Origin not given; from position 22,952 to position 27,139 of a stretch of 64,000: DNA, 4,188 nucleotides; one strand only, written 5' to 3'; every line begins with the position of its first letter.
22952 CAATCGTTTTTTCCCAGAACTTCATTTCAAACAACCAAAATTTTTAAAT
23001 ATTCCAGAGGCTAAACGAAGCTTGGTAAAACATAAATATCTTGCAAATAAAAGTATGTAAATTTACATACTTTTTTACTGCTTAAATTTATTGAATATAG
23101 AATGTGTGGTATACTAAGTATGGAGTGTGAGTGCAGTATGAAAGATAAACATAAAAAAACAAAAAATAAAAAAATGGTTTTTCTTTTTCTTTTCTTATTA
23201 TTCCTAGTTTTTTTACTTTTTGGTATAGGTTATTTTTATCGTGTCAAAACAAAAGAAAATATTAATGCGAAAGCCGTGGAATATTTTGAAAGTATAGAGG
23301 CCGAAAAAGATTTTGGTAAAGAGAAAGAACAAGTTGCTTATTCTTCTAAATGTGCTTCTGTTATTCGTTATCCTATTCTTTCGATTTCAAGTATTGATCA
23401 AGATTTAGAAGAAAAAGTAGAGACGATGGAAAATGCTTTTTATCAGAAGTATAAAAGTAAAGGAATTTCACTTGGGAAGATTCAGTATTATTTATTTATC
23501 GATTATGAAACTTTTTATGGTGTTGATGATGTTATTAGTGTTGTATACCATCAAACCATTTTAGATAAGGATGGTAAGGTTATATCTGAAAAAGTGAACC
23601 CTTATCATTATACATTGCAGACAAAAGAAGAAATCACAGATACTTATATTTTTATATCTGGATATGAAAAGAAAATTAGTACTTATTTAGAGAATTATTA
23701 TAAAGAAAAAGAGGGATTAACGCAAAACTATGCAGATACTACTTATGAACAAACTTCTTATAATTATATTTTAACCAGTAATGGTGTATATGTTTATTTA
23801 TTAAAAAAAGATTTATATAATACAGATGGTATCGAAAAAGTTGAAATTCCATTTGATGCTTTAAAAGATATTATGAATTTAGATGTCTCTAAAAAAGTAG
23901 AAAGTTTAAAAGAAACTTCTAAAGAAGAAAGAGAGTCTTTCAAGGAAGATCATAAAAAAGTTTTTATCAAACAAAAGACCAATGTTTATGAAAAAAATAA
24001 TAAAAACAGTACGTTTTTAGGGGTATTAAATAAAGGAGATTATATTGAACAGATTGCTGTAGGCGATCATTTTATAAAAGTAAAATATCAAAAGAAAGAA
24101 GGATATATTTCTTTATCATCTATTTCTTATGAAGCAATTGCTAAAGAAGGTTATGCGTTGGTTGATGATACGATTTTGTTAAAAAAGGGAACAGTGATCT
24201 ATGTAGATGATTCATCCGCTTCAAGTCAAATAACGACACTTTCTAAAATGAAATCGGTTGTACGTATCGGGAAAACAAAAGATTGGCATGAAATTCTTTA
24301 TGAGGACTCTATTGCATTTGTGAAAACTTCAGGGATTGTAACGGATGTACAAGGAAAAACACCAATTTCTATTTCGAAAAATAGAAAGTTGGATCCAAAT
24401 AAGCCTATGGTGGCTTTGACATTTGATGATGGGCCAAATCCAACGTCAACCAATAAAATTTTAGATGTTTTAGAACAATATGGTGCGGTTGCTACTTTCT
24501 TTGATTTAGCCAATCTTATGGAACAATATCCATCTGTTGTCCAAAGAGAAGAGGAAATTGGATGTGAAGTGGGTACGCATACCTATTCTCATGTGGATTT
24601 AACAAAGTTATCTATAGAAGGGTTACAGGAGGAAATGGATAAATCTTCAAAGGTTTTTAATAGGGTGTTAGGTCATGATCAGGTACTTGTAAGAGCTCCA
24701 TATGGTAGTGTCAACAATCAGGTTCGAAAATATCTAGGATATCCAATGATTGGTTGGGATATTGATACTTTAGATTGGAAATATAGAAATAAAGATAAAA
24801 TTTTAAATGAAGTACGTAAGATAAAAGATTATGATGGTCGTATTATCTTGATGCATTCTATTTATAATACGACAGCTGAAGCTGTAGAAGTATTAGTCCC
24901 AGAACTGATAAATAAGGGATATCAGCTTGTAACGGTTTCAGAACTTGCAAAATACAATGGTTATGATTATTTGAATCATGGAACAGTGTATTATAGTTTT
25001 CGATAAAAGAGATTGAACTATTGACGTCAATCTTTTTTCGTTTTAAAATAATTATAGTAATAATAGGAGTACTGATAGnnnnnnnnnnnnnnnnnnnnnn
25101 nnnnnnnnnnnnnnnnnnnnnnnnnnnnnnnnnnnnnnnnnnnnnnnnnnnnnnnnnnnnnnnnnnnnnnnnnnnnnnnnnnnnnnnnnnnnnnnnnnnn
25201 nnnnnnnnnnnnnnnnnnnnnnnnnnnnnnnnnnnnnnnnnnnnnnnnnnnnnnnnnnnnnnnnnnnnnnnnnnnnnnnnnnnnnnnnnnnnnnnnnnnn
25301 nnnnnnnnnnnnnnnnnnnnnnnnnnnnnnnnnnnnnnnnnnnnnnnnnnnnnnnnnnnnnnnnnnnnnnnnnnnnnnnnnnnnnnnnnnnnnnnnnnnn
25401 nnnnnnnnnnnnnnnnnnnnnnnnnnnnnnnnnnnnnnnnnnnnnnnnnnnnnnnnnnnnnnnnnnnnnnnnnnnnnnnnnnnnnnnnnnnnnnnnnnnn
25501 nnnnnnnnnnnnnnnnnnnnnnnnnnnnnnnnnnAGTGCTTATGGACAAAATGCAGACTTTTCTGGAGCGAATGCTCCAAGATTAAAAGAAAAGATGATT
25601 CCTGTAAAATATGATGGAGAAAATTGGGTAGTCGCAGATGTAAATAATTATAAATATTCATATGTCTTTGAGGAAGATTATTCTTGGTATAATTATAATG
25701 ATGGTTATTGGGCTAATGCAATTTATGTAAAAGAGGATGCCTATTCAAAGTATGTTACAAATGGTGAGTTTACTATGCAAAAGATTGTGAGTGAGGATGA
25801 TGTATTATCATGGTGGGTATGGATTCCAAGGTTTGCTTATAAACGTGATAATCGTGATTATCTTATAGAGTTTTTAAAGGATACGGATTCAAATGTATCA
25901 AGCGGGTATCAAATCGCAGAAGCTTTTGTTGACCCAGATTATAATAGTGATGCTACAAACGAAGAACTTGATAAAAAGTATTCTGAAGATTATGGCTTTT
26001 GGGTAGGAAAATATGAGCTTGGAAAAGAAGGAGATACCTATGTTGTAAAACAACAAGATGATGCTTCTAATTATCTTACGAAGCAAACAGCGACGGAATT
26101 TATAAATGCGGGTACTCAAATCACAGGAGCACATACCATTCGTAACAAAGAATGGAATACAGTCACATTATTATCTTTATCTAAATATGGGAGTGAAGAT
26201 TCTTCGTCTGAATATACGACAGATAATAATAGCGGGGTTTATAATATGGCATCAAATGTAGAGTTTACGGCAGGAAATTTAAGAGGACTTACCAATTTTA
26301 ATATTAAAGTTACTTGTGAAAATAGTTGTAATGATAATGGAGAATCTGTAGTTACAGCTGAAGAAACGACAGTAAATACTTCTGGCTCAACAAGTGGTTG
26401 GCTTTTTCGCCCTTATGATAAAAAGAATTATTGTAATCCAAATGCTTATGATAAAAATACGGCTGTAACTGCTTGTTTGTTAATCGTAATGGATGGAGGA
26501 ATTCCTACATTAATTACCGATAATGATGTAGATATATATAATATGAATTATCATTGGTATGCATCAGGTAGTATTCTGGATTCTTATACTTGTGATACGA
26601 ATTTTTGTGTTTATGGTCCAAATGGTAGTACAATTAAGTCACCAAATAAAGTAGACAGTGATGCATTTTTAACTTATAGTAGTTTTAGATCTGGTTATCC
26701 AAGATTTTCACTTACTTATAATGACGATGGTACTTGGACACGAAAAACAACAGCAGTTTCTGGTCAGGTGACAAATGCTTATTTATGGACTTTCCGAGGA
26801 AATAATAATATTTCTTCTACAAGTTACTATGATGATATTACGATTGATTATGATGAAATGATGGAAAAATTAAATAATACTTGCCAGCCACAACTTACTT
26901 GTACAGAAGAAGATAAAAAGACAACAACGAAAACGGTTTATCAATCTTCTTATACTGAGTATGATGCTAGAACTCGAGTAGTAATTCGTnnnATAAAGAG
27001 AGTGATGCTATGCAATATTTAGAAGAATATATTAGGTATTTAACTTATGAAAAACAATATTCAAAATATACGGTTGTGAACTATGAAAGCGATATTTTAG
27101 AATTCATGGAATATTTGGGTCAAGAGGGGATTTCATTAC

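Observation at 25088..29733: Two paralogous 580-640 aa modular pilins flanking a XerC/D-type recombinase, sharing a 68-nt perfectly identical 5' segment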

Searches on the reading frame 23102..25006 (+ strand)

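Call 7: search_protein_families(library=pfam, proteins=[window:23102-25006:+], max_evalue=0.01)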
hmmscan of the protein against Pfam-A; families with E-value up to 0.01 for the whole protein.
window:23102-25006:+ (634 aa): 3 families
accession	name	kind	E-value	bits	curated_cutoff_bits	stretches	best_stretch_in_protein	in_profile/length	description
PF01522.26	Polysacc_deac_1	-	7.5e-33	113.6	23.1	1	431-544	3-115/124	Polysaccharide deacetylase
PF08239.17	SH3_3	-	5.3e-07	30.2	27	1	293-339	3-51/54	Bacterial SH3 domain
PF04748.18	Polysacc_deac_2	-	0.00034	20.2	27.5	1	561-615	157-211/212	Divergent polysaccharide deacetylase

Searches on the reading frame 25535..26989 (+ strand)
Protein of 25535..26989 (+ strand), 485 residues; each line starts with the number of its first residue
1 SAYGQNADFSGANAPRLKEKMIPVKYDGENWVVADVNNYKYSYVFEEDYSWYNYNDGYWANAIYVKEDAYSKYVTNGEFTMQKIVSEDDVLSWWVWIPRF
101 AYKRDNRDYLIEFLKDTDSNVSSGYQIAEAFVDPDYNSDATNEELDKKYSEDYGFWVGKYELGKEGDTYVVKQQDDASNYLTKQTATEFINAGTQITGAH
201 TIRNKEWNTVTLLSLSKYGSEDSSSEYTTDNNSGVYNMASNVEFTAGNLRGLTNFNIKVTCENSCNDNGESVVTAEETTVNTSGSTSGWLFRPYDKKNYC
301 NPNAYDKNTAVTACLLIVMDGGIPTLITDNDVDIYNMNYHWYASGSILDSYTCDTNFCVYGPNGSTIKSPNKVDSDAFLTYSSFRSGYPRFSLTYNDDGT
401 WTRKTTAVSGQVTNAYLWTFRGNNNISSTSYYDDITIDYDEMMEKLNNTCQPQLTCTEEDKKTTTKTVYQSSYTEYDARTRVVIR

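Call 64: predict_structure(alignment_id=A5)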
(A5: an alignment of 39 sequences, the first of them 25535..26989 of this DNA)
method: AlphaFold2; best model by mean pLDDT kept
length: 485 residues; sequences in the alignment: 39
mean_pLDDT: 71.0   pTM: 0.73
mean pLDDT of the five models: 71.0, 69.4, 68.3, 67.6, 64.4
residues with pLDDT >= 90: 132; 70-90: 143; 50-70: 80; < 50: 130
segments of 3 or more residues with pLDDT < 50: 134-139, 141-148, 248-255, 282-296, 298-300, 308-362, 367-374, 380-388, 408-418, 424-430
pLDDT, mean of each block of 10 residues (from residue 1): 80 93 95 95 86 95 97 96 97 97 88 87 86 52 44 89 94 92 78 87 82 92 85 81 59 54 73 68 40 42 52 41 42 41 34 45 47 51 44 81 64 47 47 61 84 71 71 73 90
secondary structure, 60 per line:
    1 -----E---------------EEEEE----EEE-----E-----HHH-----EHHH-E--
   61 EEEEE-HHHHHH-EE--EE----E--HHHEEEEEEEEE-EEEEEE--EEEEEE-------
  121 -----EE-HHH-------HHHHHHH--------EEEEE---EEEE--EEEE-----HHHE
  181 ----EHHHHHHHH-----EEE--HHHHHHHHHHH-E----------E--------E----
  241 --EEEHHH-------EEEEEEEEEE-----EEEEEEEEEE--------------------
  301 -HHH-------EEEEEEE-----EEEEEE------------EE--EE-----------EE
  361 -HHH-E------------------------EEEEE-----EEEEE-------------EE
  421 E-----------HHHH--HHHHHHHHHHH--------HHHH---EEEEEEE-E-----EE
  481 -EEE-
elements in order: E22-26 E31-33 E61-65 H67-72 E90-98 E100-105 E108-113 H139-145 E154-158 E162-165 E168-171 H186-193 E199-201 H204-214 E243-245 E256-265 E271-280 E312-318 E324-329 E391-395 E401-405 E419-421 H433-436 H439-449 H458-461 E465-471 E482-484

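Call 66: fold_search(model_id=the predicted structure, library=pdb)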
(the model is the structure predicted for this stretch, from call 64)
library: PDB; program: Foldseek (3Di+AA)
matches with E <= 10: 65; with E <= 0.001: 0
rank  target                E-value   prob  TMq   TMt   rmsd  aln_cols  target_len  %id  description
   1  5vf4_A                8.8e-03  0.99  0.17  0.21   6.3       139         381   19  Thermus aquaticus variable protein (TaqVP) from diversity-generating retroelements (DGR) (released 2017-05-24)
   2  5vf4_C                2.4e-02  0.99  0.16  0.21   6.2       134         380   19  Thermus aquaticus variable protein (TaqVP) from diversity-generating retroelements (DGR) (released 2017-05-24)
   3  7cs0_B                3.0e+00  0.01  0.03  0.07  18.0        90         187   12  Aminoglycoside 2'-N-acetyltransferase from Mycolicibacterium smegmatis-Complex with Coenzyme A and Paromomycin (released 2021-06-23)
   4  7owp_A                3.0e+00  0.01  0.07  0.05  16.7       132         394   10  HsNMT1 in complex with both MyrCoA and ACE-G-(L-ORN)SFSKPR (released 2022-12-21)
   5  7cs0_A                3.2e+00  0.01  0.03  0.07  18.0        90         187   11  Aminoglycoside 2'-N-acetyltransferase from Mycolicibacterium smegmatis-Complex with Coenzyme A and Paromomycin (released 2021-06-23)
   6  6jdq_A                3.6e+00  0.01  0.08  0.05  15.9       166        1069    8  Crystal structure of Nme1Cas9 in complex with sgRNA (released 2019-11-06)
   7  6kc8_A                3.8e+00  0.01  0.06  0.04  14.0       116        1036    9  Crystal structure of WT Nme1Cas9 in complex with sgRNA and target DNA (ATATGATT PAM) in post-cleavage state (released 2019-11-06)
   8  7cs1_A                4.0e+00  0.01  0.04  0.08  12.0        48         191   10  Aminoglycoside 2'-N-acetyltransferase from Mycolicibacterium smegmatis-Complex with Coenzyme A and Neomycin (released 2021-06-23)
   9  7csi_B                4.2e+00  0.01  0.04  0.07  17.7        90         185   11  Aminoglycoside 2'-N-acetyltransferase from Mycolicibacterium smegmatis-Complex with Coenzyme A and Sisomicin (released 2021-06-23)
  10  9c3c_d                4.2e+00  0.01  0.06  0.09  29.4       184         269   14  Cryo-EM structure of native dystrophin-glycoprotein complex (DGC) (released 2024-10-23)
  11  9k4d_A                4.2e+00  0.01  0.06  0.04  15.7       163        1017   11  SuperFi Cas9 - 20nt sgRNA - DNA ternary complex (released 2025-10-22)
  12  5uut_B                4.2e+00  0.01  0.04  0.05   6.5        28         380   18  N-myristoyltransferase 1 (NMT) bound to myristoyl-CoA (released 2018-01-17)
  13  9w7t_A                4.5e+00  0.01  0.06  0.04  15.8       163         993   10  SuperFi Cas9 - 20nt sgRNA - DNA ternary complex Class B (released 2025-12-31)
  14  7crm_B                4.7e+00  0.01  0.04  0.08  12.1        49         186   10  Aminoglycoside 2'-N-acetyltransferase from Mycolicibacterium smegmatis-APO Structure (released 2021-06-23)
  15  5npq_B                4.7e+00  0.01  0.04  0.05   6.5        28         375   18  Human N-myristoyltransferase 1 (MNT1) with Myristoyl-CoA analogue X10 bound (released 2018-05-30)
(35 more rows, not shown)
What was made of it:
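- Head: best Foldseek match is 5vf4, the TaqVP variable protein of a diversity-generating retroelement (E 9e-3, probability 0.99; call 66).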

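Call 90: fold_search(model_id=the predicted structure, library=viral)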
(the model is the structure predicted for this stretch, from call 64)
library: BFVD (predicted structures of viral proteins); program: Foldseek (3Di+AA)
matches with E <= 10: 75; with E <= 0.001: 1
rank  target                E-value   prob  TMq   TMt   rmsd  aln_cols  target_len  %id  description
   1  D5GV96                8.2e-04  1.00  0.20  0.17   9.4       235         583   14  Hypothetical phage protein [Campylobacter phage CP220]
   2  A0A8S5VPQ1            1.7e-03  0.82  0.20  0.17  17.5       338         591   14  (no name in the UniProt tables at hand)
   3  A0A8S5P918            2.1e-03  0.97  0.22  0.08  12.2       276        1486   13  Collagen triple helix repeat protein [Podoviridae sp. ctU7u6]
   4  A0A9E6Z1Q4            8.1e-03  0.63  0.21  0.18  18.3       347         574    9  (no name in the UniProt tables at hand)
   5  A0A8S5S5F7            1.4e-02  0.80  0.20  0.16  15.4       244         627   12  Tail collar fiber protein [Caudovirales sp. ctaix4]
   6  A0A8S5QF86            3.0e-02  0.97  0.16  0.19   6.2       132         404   12  ChiA1-BD-binding domain protein [Caudovirales sp. ctqPn17]
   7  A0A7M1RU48            3.1e-01  0.12  0.17  0.13  18.0       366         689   11  Uncharacterized protein [uncultured phage cr130_1]
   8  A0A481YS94            1.3e+00  0.01  0.07  0.06  15.9       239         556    8  mRNA capping enzyme [Iridovirus LCIVAC01]
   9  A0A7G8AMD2            2.0e+00  0.01  0.06  0.09  19.5       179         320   14  (no name in the UniProt tables at hand)
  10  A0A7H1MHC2            2.1e+00  0.03  0.08  0.20  18.8       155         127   12  Hemagglutinin glycoprotein (Fragment) [Morbillivirus canis]
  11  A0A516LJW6            2.1e+00  0.02  0.06  0.14  18.1       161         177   16  (no name in the UniProt tables at hand)
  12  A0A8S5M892            2.2e+00  0.01  0.06  0.03  32.8       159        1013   15  Collagen I alpha 1 [Siphoviridae sp. ctrgt10]
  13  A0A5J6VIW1            2.2e+00  0.00  0.07  0.06  26.8       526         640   11  Uncharacterized protein [Megaviridae environmental sample]
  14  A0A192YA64            2.5e+00  0.00  0.06  0.06  32.6       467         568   12  Long tail fiber distal subunit [Morganella phage vB_MmoM_MP1]
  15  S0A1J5                3.3e+00  0.01  0.05  0.05  39.0       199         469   16  Tail fiber [Cellulophaga phage phi4:1]
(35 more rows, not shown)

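Call 92: search_protein_representatives(protein=window:25535-26989:+)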
Query: 485 residues. Proteins with E-value up to 0.001 (for the whole library): 672; up to 1e-10: 112; up to 1e-30: 4. The best 150 are listed.
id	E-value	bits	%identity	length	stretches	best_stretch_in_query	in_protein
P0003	2.3e-147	508.3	55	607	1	4-484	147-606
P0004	7.2e-71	256.1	46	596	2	6-268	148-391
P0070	4.2e-69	250.3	31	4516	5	8-275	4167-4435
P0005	3.9e-35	138.3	45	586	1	2-198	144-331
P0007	3.2e-27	112.1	45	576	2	2-159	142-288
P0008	1.6e-25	106.6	38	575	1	4-357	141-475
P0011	1.2e-24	103.7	46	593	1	11-162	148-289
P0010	6.2e-23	98.0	38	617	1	2-260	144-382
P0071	1.1e-21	94.0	37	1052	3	49-163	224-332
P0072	2.1e-21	92.9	36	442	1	7-235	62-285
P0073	1.4e-20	90.3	52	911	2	7-104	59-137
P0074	2.0e-20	89.7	33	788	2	49-234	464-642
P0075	6.8e-20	88.0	37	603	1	6-252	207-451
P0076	2.4e-19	86.2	32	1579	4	12-106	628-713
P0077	1.8e-18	83.3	34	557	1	2-162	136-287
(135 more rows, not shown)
